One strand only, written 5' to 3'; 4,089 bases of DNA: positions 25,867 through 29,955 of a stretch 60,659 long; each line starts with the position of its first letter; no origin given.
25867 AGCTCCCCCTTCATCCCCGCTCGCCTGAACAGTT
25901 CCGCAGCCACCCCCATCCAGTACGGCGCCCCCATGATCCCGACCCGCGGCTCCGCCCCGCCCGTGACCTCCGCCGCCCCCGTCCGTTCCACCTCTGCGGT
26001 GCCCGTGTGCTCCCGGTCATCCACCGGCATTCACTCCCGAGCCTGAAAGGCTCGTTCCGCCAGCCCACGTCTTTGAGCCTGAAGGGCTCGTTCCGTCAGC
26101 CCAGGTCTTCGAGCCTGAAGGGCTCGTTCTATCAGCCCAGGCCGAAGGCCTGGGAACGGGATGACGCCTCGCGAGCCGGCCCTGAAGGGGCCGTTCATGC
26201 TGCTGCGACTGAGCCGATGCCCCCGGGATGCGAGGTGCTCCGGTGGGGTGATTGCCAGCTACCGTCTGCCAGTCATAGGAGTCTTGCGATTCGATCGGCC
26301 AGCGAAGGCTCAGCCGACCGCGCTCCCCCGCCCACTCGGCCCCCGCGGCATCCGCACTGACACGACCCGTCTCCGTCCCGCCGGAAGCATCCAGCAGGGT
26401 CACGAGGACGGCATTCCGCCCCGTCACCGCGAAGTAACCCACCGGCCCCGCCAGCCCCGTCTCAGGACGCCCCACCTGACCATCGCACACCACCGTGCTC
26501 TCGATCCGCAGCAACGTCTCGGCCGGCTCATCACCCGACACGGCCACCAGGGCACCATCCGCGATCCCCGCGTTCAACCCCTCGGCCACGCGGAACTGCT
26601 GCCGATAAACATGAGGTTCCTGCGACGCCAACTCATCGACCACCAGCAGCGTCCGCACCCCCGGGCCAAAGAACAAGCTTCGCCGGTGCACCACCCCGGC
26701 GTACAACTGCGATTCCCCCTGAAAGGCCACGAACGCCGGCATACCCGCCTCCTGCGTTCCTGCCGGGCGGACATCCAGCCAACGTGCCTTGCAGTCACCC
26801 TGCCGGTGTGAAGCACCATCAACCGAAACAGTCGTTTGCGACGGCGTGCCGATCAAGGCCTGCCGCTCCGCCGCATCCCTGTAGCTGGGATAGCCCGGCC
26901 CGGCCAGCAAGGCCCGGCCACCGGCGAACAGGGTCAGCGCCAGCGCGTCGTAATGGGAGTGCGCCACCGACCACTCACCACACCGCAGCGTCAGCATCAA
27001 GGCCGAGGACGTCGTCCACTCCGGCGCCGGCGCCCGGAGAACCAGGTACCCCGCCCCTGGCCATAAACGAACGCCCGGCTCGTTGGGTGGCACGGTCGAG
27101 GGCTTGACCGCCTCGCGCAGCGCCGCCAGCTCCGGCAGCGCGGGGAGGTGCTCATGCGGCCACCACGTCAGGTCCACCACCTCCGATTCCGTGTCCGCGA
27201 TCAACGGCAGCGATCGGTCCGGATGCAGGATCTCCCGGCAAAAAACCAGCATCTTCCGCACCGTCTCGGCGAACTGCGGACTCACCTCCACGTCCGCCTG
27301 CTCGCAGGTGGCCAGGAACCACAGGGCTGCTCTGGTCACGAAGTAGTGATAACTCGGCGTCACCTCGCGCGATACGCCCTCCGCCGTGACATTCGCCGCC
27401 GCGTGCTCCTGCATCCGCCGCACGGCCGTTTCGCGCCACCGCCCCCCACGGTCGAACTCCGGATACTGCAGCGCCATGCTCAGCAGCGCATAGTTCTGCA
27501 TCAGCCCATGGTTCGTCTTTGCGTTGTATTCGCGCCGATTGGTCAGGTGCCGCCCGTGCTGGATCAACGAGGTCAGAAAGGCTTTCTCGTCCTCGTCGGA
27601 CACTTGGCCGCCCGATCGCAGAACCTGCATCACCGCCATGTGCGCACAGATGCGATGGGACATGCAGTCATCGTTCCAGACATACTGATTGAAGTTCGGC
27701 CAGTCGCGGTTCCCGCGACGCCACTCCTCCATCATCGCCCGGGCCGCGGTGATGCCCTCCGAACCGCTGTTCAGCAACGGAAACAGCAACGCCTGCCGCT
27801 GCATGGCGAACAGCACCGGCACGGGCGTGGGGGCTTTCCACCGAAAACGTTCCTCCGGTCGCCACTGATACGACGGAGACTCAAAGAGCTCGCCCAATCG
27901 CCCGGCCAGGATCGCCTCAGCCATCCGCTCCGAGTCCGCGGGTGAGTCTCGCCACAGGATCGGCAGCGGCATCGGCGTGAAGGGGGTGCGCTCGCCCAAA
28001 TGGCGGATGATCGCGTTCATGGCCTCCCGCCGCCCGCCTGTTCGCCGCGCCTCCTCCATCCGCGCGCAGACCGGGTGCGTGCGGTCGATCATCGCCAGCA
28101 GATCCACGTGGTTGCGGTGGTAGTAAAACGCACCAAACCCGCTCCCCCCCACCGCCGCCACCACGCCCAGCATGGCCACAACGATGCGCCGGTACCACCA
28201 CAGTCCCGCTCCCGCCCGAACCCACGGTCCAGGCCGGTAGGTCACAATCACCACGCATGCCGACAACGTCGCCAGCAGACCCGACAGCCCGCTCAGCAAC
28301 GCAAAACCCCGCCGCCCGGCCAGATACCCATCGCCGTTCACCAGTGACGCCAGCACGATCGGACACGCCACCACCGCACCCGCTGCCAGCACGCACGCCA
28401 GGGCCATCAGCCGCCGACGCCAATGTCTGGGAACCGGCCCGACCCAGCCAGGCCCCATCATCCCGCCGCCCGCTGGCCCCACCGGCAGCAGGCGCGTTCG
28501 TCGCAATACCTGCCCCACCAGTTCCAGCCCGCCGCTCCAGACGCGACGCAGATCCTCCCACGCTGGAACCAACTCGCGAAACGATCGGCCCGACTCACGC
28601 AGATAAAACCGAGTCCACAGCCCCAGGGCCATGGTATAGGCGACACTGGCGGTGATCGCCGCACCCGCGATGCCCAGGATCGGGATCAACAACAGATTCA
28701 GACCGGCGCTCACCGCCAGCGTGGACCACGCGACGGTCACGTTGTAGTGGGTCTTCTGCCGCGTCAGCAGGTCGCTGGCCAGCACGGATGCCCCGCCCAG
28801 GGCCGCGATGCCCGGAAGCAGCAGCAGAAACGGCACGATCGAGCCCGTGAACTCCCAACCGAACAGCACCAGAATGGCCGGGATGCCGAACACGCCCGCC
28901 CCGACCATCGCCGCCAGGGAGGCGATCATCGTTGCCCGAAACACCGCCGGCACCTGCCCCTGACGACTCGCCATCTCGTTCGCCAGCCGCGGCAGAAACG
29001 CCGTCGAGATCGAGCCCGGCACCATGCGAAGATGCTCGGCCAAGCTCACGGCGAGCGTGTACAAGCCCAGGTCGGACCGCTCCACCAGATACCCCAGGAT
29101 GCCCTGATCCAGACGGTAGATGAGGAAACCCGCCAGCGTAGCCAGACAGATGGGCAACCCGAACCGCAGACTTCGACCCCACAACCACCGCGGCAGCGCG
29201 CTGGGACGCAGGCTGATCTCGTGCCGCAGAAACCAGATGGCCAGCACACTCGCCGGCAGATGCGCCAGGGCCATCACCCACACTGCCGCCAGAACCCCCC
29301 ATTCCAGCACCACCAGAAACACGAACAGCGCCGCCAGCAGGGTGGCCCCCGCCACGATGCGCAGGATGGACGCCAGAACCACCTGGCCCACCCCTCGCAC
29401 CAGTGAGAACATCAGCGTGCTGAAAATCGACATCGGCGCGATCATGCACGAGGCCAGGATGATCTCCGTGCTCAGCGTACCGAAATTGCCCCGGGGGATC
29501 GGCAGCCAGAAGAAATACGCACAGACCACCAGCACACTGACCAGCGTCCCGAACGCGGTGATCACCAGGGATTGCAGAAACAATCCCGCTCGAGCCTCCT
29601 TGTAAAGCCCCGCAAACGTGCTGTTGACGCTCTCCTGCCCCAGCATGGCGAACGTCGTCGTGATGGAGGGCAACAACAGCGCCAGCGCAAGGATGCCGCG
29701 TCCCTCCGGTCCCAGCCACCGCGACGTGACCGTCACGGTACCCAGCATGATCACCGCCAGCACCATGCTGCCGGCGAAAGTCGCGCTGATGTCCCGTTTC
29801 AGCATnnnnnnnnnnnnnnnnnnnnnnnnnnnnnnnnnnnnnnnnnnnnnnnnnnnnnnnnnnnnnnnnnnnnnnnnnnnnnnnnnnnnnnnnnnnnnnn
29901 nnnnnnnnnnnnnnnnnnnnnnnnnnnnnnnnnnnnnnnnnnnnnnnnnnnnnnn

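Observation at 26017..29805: Single 1262-aa ORF fusing a Wzx-type flippase to a heparinase II/III-like domain through three extra TM helices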

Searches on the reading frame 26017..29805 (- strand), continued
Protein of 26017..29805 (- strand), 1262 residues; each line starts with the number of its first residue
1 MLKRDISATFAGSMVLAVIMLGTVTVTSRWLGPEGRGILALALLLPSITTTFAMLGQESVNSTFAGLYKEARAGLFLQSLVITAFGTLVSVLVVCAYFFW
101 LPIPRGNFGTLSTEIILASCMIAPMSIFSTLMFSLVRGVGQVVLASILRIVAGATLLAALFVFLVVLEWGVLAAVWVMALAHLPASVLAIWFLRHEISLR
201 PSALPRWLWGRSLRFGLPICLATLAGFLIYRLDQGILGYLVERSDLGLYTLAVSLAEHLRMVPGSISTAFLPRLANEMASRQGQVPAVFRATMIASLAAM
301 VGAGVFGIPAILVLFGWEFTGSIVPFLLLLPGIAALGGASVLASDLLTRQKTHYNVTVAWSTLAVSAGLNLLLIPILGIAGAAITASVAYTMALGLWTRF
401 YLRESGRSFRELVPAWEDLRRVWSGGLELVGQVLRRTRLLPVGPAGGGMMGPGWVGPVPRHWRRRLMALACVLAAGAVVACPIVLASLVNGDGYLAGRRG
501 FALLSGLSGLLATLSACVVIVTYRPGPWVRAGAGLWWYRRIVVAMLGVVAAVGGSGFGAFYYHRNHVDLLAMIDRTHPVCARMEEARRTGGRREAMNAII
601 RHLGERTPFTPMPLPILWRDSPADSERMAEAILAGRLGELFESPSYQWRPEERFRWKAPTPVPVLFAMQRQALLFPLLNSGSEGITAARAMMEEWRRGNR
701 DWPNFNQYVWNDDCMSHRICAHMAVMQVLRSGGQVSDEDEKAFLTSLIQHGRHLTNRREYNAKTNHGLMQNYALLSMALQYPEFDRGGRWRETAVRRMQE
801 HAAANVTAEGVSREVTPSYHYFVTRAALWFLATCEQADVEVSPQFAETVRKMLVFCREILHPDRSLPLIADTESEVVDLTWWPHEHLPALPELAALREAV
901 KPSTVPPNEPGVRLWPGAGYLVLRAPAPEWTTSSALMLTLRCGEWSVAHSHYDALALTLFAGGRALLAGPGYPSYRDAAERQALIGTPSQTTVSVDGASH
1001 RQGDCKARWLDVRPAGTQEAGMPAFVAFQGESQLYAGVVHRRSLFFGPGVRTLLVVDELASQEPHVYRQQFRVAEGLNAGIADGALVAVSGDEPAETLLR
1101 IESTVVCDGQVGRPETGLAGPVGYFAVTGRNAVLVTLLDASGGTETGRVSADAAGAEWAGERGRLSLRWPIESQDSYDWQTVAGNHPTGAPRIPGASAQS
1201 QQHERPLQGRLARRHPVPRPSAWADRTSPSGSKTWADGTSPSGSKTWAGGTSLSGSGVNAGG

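Call 37: find_encoding_contigs(protein=P0011, flank=10000, max_places=3)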
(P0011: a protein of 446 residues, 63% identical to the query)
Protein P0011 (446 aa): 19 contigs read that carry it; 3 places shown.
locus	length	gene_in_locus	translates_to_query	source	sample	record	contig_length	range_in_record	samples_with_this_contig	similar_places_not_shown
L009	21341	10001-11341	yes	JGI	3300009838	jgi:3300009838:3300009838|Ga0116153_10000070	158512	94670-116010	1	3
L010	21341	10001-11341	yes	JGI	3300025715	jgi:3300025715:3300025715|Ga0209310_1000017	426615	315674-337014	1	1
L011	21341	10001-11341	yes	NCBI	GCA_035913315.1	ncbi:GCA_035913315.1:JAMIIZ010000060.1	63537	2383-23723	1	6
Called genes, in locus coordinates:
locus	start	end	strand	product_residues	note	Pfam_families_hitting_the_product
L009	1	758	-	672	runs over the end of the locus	PF00753:Lactamase_B, PF00581:Rhodanese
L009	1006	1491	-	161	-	-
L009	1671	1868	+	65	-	-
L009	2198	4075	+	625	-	PF02321:OEP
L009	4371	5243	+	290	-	PF02219:MTHFR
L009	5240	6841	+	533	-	PF13231:PMT_2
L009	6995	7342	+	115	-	PF04892:VanZ-LLP1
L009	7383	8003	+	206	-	PF02357:NusG, PF00467:KOW (faint)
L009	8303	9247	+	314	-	PF01073:3Beta_HSD, PF01370:Epimerase, PF02719:Polysacc_synt_2, PF04321:RmlD_sub_bind, PF13460:NAD_binding_10, PF16363:GDP_Man_Dehyd, PF07993:NAD_binding_4 (weak)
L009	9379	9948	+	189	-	PF00132:Hexapep, PF14602:Hexapep_2 (weak)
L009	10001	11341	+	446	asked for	PF01943:Polysacc_synt, PF13440:Polysacc_synt_3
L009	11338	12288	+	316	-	-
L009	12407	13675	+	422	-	PF13439:Glyco_transf_4, PF13692:Glyco_trans_1_4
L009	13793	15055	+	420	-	PF04932:Wzy_C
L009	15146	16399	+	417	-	PF20706:GT4-conflict, PF00534:Glycos_transf_1, PF13692:Glyco_trans_1_4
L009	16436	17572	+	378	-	PF13579:Glyco_trans_4_4, PF13439:Glyco_transf_4, PF20706:GT4-conflict, PF00534:Glycos_transf_1, PF13692:Glyco_trans_1_4, PF13524:Glyco_trans_1_2 (weak)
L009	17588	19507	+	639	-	PF13522:GATase_6, PF13537:GATase_7, PF00733:Asn_synthase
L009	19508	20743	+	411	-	PF13439:Glyco_transf_4, PF13579:Glyco_trans_4_4, PF20706:GT4-conflict, PF00534:Glycos_transf_1, PF13692:Glyco_trans_1_4, PF13524:Glyco_trans_1_2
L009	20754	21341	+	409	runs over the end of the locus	PF13439:Glyco_transf_4 (weak), PF13579:Glyco_trans_4_4, PF13692:Glyco_trans_1_4, PF13524:Glyco_trans_1_2 (faint)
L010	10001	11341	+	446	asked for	PF01943:Polysacc_synt, PF13440:Polysacc_synt_3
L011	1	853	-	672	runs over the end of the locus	PF00753:Lactamase_B, PF00581:Rhodanese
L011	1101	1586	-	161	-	-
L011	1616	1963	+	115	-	-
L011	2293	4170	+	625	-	PF02321:OEP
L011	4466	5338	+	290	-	PF02219:MTHFR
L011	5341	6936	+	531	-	PF13231:PMT_2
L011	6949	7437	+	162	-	PF04892:VanZ-LLP1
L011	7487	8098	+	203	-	PF02357:NusG, PF00467:KOW (faint)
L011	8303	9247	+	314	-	PF01073:3Beta_HSD, PF01370:Epimerase, PF02719:Polysacc_synt_2, PF04321:RmlD_sub_bind, PF13460:NAD_binding_10, PF16363:GDP_Man_Dehyd, PF07993:NAD_binding_4 (weak)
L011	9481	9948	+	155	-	PF00132:Hexapep, PF14602:Hexapep_2 (weak)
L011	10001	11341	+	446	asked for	PF01943:Polysacc_synt, PF13440:Polysacc_synt_3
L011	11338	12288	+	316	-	-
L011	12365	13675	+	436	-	PF13439:Glyco_transf_4, PF13692:Glyco_trans_1_4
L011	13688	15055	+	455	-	PF04932:Wzy_C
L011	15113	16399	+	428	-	PF20706:GT4-conflict, PF00534:Glycos_transf_1, PF13692:Glyco_trans_1_4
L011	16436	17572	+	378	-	PF13579:Glyco_trans_4_4, PF13439:Glyco_transf_4, PF20706:GT4-conflict, PF00534:Glycos_transf_1, PF13692:Glyco_trans_1_4, PF13524:Glyco_trans_1_2 (weak)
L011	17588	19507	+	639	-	PF13522:GATase_6, PF13537:GATase_7, PF00733:Asn_synthase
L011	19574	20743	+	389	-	PF13579:Glyco_trans_4_4, PF13439:Glyco_transf_4, PF20706:GT4-conflict, PF00534:Glycos_transf_1, PF13692:Glyco_trans_1_4, PF13524:Glyco_trans_1_2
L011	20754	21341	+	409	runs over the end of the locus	PF13439:Glyco_transf_4 (weak), PF13579:Glyco_trans_4_4, PF13692:Glyco_trans_1_4, PF13524:Glyco_trans_1_2 (faint)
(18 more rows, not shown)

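Call 38: find_encoding_contigs(protein=P0020, flank=10000, max_places=3)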
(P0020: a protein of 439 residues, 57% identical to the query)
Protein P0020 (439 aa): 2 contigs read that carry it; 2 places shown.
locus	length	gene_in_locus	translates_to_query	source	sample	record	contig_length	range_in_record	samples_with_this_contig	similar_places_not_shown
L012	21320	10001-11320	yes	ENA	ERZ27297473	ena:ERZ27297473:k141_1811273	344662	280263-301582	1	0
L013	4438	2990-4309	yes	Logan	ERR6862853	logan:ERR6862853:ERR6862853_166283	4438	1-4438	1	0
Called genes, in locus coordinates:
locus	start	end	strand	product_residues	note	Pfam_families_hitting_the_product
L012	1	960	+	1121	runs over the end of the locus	-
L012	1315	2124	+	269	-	PF03807:F420_oxidored, PF14748:P5CR_dimer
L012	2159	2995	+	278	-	PF01678:DAP_epimerase, PF02567:PhzC-PhzF (weak), PF01678:DAP_epimerase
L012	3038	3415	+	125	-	-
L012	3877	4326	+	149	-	PF09969:DUF2203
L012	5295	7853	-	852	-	PF11897:DUF3417, PF00343:Phosphorylase, PF28476:GlgP_C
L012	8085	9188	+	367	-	PF00155:Aminotran_1_2, PF01212:Beta_elim_lyase (weak), PF01041:DegT_DnrJ_EryC1, PF01053:Cys_Met_Meta_PP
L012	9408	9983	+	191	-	PF00132:Hexapep, PF14602:Hexapep_2 (weak)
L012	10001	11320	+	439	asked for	PF01943:Polysacc_synt, PF13440:Polysacc_synt_3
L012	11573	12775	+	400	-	PF13439:Glyco_transf_4, PF13579:Glyco_trans_4_4, PF00534:Glycos_transf_1, PF13692:Glyco_trans_1_4, PF13524:Glyco_trans_1_2 (faint)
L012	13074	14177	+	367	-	PF02350:Epimerase_2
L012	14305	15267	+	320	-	PF13579:Glyco_trans_4_4 (faint), PF13692:Glyco_trans_1_4 (weak)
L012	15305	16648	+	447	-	-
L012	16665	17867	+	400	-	PF13439:Glyco_transf_4, PF13579:Glyco_trans_4_4, PF13477:Glyco_trans_4_2 (faint), PF20706:GT4-conflict, PF00534:Glycos_transf_1, PF13692:Glyco_trans_1_4, PF13524:Glyco_trans_1_2 (weak)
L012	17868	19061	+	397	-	PF13477:Glyco_trans_4_2, PF13439:Glyco_transf_4, PF13579:Glyco_trans_4_4, PF00534:Glycos_transf_1, PF13692:Glyco_trans_1_4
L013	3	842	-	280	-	?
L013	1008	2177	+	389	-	PF00155:Aminotran_1_2, PF01041:DegT_DnrJ_EryC1, PF01212:Beta_elim_lyase (weak), PF01053:Cys_Met_Meta_PP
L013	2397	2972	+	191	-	PF00132:Hexapep, PF14602:Hexapep_2 (weak)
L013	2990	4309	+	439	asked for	PF01943:Polysacc_synt, PF13440:Polysacc_synt_3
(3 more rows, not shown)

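Call 72: find_encoding_contigs(protein=P0024, flank=6000, max_places=2)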
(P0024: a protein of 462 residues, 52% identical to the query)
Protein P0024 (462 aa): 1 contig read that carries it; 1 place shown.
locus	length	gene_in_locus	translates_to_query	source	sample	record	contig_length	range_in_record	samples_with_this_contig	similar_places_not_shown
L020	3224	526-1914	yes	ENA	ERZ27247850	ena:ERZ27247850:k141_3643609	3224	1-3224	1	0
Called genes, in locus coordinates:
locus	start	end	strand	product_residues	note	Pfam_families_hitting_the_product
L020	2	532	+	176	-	?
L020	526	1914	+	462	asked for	PF01943:Polysacc_synt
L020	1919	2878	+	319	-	-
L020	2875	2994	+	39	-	-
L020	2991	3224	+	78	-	?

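Call 73: find_encoding_contigs(protein=P0028, flank=6000, max_places=2)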
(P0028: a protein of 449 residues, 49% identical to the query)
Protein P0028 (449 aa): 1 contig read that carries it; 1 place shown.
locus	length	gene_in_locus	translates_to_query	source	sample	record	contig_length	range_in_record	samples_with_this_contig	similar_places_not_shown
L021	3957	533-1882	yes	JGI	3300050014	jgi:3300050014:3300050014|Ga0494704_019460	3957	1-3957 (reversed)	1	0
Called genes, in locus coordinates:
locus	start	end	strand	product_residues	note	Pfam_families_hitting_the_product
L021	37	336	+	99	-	PF00132:Hexapep, PF14602:Hexapep_2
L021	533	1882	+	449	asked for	PF01943:Polysacc_synt, PF13440:Polysacc_synt_3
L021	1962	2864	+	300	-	-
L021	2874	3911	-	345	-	PF01208:URO-D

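Call 100: list_cluster_members(proteins=[P0011, P0002, P0005, P0007])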
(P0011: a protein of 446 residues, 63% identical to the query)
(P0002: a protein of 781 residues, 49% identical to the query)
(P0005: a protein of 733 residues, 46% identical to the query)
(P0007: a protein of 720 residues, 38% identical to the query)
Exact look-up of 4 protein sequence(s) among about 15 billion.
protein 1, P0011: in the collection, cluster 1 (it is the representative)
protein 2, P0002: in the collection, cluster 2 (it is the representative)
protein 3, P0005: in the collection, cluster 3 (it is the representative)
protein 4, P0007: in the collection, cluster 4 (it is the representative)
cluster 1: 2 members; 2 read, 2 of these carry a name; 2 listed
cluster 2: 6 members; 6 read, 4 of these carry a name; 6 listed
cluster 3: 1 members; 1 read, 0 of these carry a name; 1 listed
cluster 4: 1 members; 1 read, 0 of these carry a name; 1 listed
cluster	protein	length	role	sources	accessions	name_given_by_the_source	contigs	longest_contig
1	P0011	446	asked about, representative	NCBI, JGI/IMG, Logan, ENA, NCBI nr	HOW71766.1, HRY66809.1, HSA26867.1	MAG TPA: flippase [Phycisphaerae bacterium] | flippase [Phycisphaerae bacterium]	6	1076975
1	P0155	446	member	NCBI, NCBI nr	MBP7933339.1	MAG: flippase [Phycisphaerae bacterium] | flippase [Phycisphaerae bacterium]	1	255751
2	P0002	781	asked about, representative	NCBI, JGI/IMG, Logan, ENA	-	O-antigen/teichoic acid export membrane protein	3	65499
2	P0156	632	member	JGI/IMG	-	hypothetical protein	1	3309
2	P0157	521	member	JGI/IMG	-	hypothetical protein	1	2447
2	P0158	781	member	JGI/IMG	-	O-antigen/teichoic acid export membrane protein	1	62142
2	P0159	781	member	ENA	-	-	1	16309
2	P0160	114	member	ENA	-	-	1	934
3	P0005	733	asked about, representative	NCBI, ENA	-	-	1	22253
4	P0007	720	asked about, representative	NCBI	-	-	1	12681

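Call 101: search_protein_families(library=pfam, proteins=[P0096, P0049, P0022, P0054], max_evalue=0.0001)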
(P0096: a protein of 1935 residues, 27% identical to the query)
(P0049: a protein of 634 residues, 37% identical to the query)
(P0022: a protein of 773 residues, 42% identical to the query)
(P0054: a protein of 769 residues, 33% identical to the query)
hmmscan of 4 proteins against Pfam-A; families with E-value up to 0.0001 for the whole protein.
P0096 (1935 aa): 3 families
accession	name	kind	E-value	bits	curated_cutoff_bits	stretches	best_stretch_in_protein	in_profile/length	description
PF07940.18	Hepar_II_III_C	-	1e-37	130.4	24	2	988-1215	10-224/237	Heparinase II/III-like, C-terminal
PF16889.11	Hepar_II_III_N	-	1.7e-16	61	22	1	717-949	83-315/340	Heparinase II/III N-terminus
PF08241.18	Methyltransf_11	-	1.7e-05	25.8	21.2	1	1792-1834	54-95/95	Methyltransferase domain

P0049 (634 aa): 2 families
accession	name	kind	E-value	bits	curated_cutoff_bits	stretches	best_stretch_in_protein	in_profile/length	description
PF07940.18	Hepar_II_III_C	-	6.1e-19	68.9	24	1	406-562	5-174/237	Heparinase II/III-like, C-terminal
PF16889.11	Hepar_II_III_N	-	7.3e-07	29.3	22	1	235-373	174-316/340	Heparinase II/III N-terminus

P0022 (773 aa): 2 families
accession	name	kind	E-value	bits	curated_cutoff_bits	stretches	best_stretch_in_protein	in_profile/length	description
PF07940.18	Hepar_II_III_C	-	1.2e-15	58.2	24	1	549-711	10-174/237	Heparinase II/III-like, C-terminal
PF16889.11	Hepar_II_III_N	-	2.9e-15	56.9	22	1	340-510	148-318/340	Heparinase II/III N-terminus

P0054 (769 aa): 2 families
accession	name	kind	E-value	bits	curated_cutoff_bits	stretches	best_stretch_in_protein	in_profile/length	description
PF16889.11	Hepar_II_III_N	-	1.1e-31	110.8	22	1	204-445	84-317/340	Heparinase II/III N-terminus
PF07940.18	Hepar_II_III_C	-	9.3e-16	58.5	24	1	505-676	25-197/237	Heparinase II/III-like, C-terminal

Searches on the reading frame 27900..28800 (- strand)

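Call 43: find_related_loci(query=window:27900-28800:-, collection=metagenome_contigs, flank=6000)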
Query window:27900-28800:- (300 aa) in metagenome_contigs; peptide patterns used: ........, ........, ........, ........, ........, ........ (x = any residue, [..] = any of these).
224 stretches matched a pattern, but none encodes a relative of the query by tblastn (E <= 1e-3).
